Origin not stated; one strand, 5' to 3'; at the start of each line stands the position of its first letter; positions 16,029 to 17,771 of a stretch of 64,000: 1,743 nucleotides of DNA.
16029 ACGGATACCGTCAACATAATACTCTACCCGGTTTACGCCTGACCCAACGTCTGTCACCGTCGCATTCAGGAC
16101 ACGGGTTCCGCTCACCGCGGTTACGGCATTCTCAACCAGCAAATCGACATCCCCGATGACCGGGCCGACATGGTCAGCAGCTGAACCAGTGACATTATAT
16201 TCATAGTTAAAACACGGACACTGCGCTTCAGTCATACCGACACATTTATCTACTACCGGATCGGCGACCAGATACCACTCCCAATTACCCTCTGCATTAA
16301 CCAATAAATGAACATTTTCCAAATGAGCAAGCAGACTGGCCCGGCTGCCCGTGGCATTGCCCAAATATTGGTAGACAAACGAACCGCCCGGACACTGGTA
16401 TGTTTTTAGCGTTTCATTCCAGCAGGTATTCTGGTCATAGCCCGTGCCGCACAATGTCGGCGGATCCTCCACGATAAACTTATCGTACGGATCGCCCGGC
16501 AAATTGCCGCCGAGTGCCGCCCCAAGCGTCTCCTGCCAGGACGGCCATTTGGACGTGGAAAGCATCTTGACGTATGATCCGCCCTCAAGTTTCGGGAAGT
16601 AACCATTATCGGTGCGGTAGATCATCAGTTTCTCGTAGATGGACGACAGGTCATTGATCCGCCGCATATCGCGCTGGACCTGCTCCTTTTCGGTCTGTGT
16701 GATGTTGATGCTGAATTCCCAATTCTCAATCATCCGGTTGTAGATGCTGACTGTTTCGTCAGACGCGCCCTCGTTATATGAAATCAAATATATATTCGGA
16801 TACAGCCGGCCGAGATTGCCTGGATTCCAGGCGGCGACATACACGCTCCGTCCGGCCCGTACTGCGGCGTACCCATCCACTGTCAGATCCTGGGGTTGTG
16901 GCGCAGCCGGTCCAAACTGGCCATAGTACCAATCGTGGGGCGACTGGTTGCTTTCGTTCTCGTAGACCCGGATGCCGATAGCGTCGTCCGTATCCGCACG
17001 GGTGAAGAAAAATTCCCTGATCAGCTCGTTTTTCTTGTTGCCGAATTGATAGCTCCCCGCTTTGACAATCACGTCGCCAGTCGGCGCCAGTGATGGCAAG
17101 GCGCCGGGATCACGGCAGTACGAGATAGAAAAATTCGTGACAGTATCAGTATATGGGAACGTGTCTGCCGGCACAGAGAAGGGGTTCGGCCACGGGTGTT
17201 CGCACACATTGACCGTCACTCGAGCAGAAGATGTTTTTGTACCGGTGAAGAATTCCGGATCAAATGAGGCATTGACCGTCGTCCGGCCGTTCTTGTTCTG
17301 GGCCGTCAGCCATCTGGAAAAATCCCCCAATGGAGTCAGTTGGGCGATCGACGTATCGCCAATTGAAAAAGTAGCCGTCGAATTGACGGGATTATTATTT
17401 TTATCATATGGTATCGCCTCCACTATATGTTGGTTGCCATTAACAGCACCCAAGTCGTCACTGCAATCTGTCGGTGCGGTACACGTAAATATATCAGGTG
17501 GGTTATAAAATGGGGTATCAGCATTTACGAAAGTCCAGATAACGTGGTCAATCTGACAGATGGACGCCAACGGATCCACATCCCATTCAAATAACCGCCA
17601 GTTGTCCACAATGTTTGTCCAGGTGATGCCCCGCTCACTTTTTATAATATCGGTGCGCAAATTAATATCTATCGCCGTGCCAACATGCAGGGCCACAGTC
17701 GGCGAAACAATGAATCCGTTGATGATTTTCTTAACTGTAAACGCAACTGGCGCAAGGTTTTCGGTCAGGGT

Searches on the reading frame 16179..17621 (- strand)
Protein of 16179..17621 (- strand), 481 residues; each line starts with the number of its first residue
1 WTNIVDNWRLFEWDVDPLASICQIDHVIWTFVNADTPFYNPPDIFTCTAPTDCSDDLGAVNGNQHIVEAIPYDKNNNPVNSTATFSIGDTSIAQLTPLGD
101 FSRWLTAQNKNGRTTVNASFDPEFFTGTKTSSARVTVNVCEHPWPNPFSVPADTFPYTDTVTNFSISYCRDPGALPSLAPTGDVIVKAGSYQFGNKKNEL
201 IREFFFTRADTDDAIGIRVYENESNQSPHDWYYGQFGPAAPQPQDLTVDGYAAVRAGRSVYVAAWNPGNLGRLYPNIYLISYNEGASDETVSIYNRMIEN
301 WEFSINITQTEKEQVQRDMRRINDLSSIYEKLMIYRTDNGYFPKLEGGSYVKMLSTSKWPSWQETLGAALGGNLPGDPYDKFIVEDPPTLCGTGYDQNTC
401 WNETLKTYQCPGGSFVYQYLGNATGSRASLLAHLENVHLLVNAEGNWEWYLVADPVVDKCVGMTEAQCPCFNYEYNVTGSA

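Call 84: search_protein_families(library=pfam, proteins=[window:16179-17621:-], max_evalue=10)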
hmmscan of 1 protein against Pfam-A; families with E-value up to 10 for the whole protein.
window:16179-17621:- (481 aa): 1 family
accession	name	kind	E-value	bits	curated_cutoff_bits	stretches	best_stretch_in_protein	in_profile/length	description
PF08334.16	T2SSG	-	0.12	12.9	21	1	323-381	16-72/108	Type II secretion system (T2SS), protein G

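Call 85: search_solved_structures(query=window:16179-17621:-, max_evalue=1)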
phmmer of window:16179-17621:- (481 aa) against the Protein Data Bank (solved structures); distinct sequences matched with E-value up to 1: 0.
